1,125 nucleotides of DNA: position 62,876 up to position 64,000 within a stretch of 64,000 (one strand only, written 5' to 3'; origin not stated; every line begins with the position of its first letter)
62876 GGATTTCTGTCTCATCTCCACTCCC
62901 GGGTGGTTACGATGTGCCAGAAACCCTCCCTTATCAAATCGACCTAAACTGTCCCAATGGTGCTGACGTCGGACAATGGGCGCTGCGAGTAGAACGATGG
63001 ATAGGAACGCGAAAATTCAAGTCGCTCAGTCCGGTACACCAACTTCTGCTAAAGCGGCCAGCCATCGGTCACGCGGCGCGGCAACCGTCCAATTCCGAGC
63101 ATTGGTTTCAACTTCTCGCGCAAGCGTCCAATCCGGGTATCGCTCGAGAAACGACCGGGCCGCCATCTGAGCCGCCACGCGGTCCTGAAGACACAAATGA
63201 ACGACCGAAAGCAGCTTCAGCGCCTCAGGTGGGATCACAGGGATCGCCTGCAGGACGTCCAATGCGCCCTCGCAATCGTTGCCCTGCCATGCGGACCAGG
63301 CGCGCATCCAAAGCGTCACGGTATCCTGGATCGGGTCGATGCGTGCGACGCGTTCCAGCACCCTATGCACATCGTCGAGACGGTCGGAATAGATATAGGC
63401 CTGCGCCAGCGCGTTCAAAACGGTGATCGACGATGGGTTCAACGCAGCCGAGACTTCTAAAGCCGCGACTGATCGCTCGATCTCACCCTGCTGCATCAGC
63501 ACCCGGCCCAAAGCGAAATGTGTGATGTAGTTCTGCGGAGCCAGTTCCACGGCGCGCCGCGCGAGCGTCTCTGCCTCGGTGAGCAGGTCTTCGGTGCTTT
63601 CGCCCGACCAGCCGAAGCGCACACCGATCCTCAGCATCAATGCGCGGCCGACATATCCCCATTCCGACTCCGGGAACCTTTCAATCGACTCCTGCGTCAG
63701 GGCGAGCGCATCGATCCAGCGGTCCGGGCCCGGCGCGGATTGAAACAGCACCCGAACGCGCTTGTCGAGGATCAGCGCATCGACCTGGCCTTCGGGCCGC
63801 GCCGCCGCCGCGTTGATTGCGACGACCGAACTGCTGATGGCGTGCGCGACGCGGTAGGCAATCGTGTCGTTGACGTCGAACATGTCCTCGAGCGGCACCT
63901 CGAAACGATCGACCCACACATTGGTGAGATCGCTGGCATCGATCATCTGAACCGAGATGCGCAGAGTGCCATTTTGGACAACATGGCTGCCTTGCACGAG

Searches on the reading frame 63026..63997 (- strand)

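Call 3: search_protein_families(library=pfam, proteins=[window:63026-63997:-], max_evalue=0.01)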
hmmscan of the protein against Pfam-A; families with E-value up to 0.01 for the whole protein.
window:63026-63997:- (323 aa): 13 families
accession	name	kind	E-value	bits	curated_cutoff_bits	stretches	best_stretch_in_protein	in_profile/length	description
PF07719.23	TPR_2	-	6.4e-11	41.9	27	1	159-189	3-33/34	Tetratricopeptide repeat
PF13428.12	TPR_14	-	1.8e-09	37.8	23.5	1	161-200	5-44/44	Tetratricopeptide repeat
PF14559.12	TPR_19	-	1.3e-08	35.5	25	1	140-199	8-67/68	Tetratricopeptide repeat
PF23914.1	TPR_CcmH_CycH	-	1e-06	29.1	42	1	147-252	40-147/158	Cytochrome c-type biogenesis protein H TPR domain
PF13431.12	TPR_17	-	1e-06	28.9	24.4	0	146-176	2-32/34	Tetratricopeptide repeat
PF13432.12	TPR_16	-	1.1e-06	29.4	32.7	1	140-190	14-64/65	Tetratricopeptide repeat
PF13414.12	TPR_11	-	7.1e-06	26.1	26.8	1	164-201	1-38/42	TPR repeat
PF12895.13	ANAPC3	-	2.3e-05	25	27.2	1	139-216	5-81/82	Anaphase-promoting complex, cyclosome, subunit 3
PF13174.12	TPR_6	-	6.5e-05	23.8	26.3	0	229-252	3-26/33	Tetratricopeptide repeat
PF13181.12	TPR_8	-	0.00078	19.9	25.7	0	160-188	4-32/34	Tetratricopeptide repeat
PF13424.12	TPR_12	-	0.006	17.2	30.1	0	162-220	8-74/77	Tetratricopeptide repeat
PF09295.16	ChAPs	-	0.0063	16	20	0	92-181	214-292/395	ChAPs (Chs5p-Arf1p-binding proteins)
PF13176.12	TPR_7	-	0.0064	17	27.9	0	160-187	2-31/36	Tetratricopeptide repeat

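Call 4: search_protein_families(library=ncbifam, proteins=[window:63026-63997:-], max_evalue=0.01)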
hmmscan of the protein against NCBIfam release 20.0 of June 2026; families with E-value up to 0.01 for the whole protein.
window:63026-63997:- (323 aa): 11 families
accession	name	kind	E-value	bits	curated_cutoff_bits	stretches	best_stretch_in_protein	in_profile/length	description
TIGR02917.1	PEP_TPR_lipo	equivalog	1.7e-09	36.1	312.2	1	137-294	173-332/899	XrtA/PEP-CTERM system TPR-repeat protein PrsT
NF040959.1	MamA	equivalog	5.5e-05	22.7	200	1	141-218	123-200/204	magnetosome protein MamA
NF052415.1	T3SS_chap_SctY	equivalog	0.0001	22.7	70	1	163-251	12-102/106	type III secretion apparatus assembly chaperone SctY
TIGR02521.1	type_IV_pilW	equivalog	0.00032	20.3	154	1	140-195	48-103/234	type IV pilus biogenesis/stability protein PilW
TIGR00990.1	3a0801s09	subfamily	0.0016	17.2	757.25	1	139-200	524-585/615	mitochondrial import receptor subunit TOM70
NF033920.0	C39_PA2778_fam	equivalog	0.0027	17.1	150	1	140-220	173-253/255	PA2778 family cysteine peptidase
TIGR00540.1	TPR_hemY_coli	hypoth_equivalog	0.0028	16.5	142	1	136-221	137-216/385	heme biosynthesis-associated TPR protein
NF007302.0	PRK09782.1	equivalog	0.0047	14.9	1223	1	142-227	631-714/990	phage receptor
TIGR03939.1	PGA_TPR_OMP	equivalog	0.0048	15.2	366.65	0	136-235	408-507/800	poly-beta-1,6 N-acetyl-D-glucosamine export porin PgaA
NF008755.0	PRK11788.1-3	equivalog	0.0085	15.5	430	0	139-241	196-299/388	lipopolysaccharide assembly protein LapB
NF008757.0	PRK11788.1-5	equivalog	0.0094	15.1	363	0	139-250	196-306/388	lipopolysaccharide assembly protein LapB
